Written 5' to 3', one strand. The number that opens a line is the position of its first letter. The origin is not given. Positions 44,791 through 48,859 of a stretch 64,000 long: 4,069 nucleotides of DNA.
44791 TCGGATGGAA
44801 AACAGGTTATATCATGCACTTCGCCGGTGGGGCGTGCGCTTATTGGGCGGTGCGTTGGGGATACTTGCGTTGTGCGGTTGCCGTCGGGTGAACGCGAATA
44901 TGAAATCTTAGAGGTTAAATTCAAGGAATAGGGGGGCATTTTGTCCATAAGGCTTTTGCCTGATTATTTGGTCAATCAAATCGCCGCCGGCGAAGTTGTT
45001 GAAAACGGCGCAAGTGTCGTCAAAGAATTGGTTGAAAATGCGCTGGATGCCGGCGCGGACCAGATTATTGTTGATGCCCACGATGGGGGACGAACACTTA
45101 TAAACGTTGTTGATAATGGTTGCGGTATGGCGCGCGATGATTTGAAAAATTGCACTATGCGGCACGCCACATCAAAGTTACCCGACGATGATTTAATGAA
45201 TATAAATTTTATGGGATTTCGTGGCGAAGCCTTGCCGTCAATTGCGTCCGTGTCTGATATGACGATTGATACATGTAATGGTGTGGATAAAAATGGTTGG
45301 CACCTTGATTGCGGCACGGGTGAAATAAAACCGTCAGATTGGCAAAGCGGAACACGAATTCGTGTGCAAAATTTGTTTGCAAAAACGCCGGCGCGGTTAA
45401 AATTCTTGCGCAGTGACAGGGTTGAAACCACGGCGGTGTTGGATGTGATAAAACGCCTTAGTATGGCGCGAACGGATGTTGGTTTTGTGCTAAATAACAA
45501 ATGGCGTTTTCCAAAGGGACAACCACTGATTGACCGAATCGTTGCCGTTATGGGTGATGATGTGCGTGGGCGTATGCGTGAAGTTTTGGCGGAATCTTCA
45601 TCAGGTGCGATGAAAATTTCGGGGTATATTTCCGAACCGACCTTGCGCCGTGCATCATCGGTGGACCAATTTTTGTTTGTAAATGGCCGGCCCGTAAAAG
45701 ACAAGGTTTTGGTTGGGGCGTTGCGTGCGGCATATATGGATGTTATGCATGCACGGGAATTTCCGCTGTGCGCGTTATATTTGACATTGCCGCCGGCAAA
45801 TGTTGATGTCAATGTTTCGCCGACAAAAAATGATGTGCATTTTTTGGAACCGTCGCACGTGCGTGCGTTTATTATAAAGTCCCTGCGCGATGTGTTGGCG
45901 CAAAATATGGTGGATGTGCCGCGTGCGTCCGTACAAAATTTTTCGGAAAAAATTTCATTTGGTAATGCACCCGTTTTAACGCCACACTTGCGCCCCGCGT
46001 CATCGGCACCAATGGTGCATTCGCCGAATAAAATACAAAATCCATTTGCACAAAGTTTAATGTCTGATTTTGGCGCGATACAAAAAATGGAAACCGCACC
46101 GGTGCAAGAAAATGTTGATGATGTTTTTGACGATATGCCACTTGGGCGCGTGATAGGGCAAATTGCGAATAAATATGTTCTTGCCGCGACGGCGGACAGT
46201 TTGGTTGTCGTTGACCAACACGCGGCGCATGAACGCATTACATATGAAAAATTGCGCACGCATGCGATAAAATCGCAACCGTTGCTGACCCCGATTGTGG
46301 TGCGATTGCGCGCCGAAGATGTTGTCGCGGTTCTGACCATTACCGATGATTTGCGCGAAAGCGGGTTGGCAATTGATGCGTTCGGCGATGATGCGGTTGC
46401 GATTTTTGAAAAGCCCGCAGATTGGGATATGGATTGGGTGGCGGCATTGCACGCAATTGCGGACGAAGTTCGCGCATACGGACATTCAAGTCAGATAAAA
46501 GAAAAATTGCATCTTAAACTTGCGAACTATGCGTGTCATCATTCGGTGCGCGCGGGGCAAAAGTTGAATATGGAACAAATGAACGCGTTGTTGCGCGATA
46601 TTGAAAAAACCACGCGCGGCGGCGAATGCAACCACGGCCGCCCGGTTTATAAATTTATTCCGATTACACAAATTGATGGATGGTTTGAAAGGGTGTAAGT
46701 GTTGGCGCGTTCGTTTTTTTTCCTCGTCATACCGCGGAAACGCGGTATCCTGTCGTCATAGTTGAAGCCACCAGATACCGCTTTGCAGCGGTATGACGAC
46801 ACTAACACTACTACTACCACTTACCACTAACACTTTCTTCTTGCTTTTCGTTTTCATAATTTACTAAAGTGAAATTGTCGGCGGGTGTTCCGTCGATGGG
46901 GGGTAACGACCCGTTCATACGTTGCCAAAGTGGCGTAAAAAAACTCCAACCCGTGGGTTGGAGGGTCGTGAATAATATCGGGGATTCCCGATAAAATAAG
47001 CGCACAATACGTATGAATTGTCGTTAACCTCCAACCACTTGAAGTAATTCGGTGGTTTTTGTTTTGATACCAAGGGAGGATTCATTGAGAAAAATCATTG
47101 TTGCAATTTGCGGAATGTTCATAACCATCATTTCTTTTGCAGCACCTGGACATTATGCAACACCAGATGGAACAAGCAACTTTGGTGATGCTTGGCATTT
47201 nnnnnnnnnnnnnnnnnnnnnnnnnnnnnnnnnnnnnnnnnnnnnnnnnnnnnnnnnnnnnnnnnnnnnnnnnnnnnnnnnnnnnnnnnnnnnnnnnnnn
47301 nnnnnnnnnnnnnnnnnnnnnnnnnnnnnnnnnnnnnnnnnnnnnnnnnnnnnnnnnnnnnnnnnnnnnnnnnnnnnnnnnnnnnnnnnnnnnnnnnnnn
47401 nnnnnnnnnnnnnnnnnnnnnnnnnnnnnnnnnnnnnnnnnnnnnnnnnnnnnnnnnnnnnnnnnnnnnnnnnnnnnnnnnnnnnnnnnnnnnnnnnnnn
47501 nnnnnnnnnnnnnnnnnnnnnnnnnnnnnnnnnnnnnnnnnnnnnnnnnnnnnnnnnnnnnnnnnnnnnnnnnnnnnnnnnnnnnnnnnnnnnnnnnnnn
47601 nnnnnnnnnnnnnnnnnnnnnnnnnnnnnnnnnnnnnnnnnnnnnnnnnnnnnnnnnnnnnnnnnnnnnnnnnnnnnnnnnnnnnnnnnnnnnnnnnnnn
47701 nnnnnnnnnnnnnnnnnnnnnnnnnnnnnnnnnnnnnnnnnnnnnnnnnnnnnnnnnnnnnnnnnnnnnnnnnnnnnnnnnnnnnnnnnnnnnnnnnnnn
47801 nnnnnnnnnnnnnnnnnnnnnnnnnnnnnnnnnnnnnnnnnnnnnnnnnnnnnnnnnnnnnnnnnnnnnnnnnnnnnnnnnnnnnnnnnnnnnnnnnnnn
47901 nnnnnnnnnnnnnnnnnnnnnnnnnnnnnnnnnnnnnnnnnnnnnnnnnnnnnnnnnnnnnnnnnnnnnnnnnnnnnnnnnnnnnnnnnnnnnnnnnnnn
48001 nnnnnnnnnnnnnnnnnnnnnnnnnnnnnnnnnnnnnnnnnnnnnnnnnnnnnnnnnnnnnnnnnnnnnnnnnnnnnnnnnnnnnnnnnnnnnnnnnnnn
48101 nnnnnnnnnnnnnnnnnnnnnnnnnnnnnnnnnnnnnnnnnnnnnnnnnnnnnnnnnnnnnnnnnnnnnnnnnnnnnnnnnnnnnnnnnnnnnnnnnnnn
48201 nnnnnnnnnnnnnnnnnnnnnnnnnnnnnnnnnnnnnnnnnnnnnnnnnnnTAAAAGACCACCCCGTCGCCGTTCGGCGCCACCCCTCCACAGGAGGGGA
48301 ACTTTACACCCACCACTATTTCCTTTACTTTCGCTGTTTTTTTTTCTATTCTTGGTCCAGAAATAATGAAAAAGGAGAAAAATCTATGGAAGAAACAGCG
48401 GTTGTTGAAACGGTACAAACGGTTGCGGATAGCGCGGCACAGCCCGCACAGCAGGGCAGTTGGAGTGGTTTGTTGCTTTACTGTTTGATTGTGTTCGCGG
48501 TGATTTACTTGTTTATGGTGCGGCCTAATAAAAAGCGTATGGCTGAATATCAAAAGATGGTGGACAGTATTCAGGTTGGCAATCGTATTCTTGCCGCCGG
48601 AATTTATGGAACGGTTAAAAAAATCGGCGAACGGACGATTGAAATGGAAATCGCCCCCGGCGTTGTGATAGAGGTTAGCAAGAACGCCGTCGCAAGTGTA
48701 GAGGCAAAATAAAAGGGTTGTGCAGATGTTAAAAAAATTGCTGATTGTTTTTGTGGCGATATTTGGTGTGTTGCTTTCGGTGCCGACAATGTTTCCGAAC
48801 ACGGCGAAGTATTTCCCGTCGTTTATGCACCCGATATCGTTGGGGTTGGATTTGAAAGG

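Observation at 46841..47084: Second copy of the leader: conserved promoter spacing, a 24-nt 5' block with one compensatory base-pair change, and identical switch strands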

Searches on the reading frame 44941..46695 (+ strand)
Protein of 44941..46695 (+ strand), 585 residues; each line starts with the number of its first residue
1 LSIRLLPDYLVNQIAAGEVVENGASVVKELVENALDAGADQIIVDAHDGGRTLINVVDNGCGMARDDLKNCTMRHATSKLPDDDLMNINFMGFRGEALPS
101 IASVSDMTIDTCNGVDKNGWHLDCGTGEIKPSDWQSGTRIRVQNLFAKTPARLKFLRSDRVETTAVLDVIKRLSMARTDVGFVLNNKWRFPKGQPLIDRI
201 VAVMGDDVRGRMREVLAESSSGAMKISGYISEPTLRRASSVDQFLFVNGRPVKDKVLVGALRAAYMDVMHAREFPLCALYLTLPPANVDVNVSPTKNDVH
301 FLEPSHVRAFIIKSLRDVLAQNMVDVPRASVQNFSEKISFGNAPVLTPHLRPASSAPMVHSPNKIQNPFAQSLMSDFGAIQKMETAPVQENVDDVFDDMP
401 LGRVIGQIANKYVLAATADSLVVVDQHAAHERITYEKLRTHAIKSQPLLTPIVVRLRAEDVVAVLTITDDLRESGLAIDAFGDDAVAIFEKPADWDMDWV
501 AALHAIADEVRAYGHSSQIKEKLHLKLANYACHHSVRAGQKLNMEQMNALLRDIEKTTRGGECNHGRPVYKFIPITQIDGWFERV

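Call 17: search_protein_families(library=pfam, proteins=[window:44941-46695:+], max_evalue=0.01)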
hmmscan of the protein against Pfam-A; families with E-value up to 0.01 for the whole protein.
window:44941-46695:+ (585 aa): 4 families
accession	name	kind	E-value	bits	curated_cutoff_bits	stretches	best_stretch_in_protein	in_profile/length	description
PF01119.25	DNA_mis_repair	-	2.4e-32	111.5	26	1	201-319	2-118/119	DNA mismatch repair protein, C-terminal domain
PF08676.16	MutL_C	-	5.9e-31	107.5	25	1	405-542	1-142/142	MutL C terminal dimerisation domain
PF13589.12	HATPase_c_3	-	3e-09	37.5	25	1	25-81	5-62/137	Histidine kinase-, DNA gyrase B-, and HSP90-like ATPase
PF02518.31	HATPase_c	-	3.7e-08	34.2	26.4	1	25-75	8-61/111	Histidine kinase-, DNA gyrase B-, and HSP90-like ATPase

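Call 112: find_encoding_contigs(protein=window:44941-46695:+, flank=3500, max_places=8)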
Protein window:44941-46695:+ (585 aa): 12 contigs read that carry it; 1 place shown.
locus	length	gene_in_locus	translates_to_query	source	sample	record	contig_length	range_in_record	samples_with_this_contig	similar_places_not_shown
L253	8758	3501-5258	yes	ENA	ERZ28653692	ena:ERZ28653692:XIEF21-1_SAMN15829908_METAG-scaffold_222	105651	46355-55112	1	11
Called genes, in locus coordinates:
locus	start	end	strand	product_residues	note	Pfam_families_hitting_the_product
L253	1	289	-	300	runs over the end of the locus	PF01266:DAO (faint), PF03486:HI0933_like (faint), PF07992:Pyr_redox_2, PF12831:FAD_oxidored (weak), PF13738:Pyr_redox_3, PF00070:Pyr_redox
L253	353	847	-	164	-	PF00226:DnaJ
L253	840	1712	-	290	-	PF02899:Phage_int_SAM_1, PF00589:Phage_integrase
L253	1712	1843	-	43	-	-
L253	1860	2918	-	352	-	PF03739:LptF_LptG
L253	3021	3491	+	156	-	PF03449:GreA_GreB_N, PF01272:GreA_GreB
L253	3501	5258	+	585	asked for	PF02518:HATPase_c (weak), PF13589:HATPase_c_3, PF01119:DNA_mis_repair, PF08676:MutL_C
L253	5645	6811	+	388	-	-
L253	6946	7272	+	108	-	PF02699:YajC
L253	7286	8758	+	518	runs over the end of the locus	PF21760:SecD_1st, PF22599:SecDF_P1_head, PF02355:SecD_SecF_C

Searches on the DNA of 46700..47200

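Call 9: search_rna_families(source=window, start=46700, end=47200, threshold=evalue, max_evalue=10, show_alignments=2)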
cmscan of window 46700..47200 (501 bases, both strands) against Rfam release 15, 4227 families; matches with E-value up to 10: 8.
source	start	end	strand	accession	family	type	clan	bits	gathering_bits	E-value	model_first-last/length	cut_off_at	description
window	46725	46798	+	RF03937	mir-9456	Gene; miRNA;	-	26.1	80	0.0073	1-68/68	no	mir-9456 microRNA precursor family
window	46725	46798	-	RF03937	mir-9456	Gene; miRNA;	-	24.2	80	0.022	1-68/68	no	mir-9456 microRNA precursor family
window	46724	46799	+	RF03635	mir-2066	Gene; miRNA;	-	20.9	100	0.15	1-72/72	no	mir-2066 microRNA precursor family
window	46711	46807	-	RF00815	mir-244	Gene; miRNA;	-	18.7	62.5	0.37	1-94/94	no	mir-244 microRNA precursor family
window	46713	46809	+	RF00815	mir-244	Gene; miRNA;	-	18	62.5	0.59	1-94/94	no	mir-244 microRNA precursor family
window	46959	47033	+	RF00204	snoR12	Gene; snRNA; snoRNA; CD-box;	-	17.6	39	1.7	1-83/83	no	Small nucleolar RNA R12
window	47081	47139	-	RF02419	Spd-sr37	Gene; sRNA;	-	14.4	45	9.4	1-67/67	no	Streptococcus sRNA Spd-sr37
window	46936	46989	-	RF02399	NsiR1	Gene; sRNA;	-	12.7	39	9.8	1-60/60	no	Nitrogen stress-induced RNA 1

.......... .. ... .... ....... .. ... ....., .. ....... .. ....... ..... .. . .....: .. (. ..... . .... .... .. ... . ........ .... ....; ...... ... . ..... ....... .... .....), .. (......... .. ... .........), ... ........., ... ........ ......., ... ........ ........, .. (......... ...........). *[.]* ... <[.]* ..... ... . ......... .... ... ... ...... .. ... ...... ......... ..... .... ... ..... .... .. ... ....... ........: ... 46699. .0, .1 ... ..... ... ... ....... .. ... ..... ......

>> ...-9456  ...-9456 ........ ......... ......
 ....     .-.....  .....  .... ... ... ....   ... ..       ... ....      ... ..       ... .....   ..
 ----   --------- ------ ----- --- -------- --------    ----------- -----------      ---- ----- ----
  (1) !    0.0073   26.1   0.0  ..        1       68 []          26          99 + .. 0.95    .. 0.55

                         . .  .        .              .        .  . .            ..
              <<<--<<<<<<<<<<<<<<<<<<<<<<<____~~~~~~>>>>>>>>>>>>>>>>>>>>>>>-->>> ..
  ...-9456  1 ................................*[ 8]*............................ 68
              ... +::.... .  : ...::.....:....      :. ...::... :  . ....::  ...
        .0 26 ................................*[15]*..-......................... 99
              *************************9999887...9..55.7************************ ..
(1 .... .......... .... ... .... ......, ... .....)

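Call 62: search_with_rna_model(model_id=R1, source=window, start=46780, end=47130, filters=off, max_evalue=10, show_alignments=1)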
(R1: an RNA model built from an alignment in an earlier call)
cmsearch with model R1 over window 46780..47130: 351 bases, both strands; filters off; matches with E-value up to 10: 9.
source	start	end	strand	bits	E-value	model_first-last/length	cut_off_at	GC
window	46869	47074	+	19.1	1.5e-06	1-241/241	no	0.47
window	46859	47052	-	7.7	0.003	1-241/241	no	0.46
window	47079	47122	-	1.2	0.23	1-241/241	no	0.32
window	46845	46857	-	-1.1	1.1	1-241/241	no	0.23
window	46846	46859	+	-2.6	2.9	206-219/241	no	0.21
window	46816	46839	-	-3.5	5.1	1-241/241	no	0.38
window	47085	47095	+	-3.5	5.3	1-241/241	no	0.18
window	47111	47128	+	-4.1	7.6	1-241/241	no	0.39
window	47056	47067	-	-4.4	9.3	1-241/241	no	0.17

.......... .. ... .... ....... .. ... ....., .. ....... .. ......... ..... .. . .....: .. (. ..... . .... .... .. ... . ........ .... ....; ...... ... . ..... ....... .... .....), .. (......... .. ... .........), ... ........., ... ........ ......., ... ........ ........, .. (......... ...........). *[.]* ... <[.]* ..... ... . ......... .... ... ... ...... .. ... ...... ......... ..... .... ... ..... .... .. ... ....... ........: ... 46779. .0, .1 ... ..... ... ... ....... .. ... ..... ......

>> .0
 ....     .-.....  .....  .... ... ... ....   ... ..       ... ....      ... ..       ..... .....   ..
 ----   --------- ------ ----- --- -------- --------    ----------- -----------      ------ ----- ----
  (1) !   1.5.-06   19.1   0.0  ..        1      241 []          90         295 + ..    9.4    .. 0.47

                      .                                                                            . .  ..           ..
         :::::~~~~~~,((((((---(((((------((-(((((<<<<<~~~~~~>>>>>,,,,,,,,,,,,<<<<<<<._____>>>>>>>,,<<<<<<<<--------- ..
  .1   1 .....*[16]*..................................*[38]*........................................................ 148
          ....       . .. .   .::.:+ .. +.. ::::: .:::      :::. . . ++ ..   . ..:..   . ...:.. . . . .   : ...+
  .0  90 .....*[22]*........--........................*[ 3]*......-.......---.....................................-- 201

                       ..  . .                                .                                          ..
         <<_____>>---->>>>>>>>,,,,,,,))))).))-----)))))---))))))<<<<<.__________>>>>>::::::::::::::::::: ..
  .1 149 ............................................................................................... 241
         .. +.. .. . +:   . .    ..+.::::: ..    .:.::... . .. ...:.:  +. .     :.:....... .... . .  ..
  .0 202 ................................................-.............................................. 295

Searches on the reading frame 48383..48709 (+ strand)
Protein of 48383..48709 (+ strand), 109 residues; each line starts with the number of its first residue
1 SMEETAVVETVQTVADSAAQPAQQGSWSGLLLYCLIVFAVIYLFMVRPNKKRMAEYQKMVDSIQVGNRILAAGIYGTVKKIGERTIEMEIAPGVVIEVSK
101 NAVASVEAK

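Call 17: search_protein_families(library=pfam, proteins=[window:48383-48709:+], max_evalue=0.01)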
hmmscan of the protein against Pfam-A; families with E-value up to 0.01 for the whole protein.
window:48383-48709:+ (109 aa): 2 families
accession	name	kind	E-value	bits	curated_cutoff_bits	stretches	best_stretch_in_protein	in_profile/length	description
PF02699.20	YajC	-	1.9e-21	76.2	28.2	1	31-104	3-77/78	Preprotein translocase subunit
PF00924.24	MS_channel_2nd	-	0.0066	17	20.2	0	61-98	16-53/68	Mechanosensitive ion channel, beta-domain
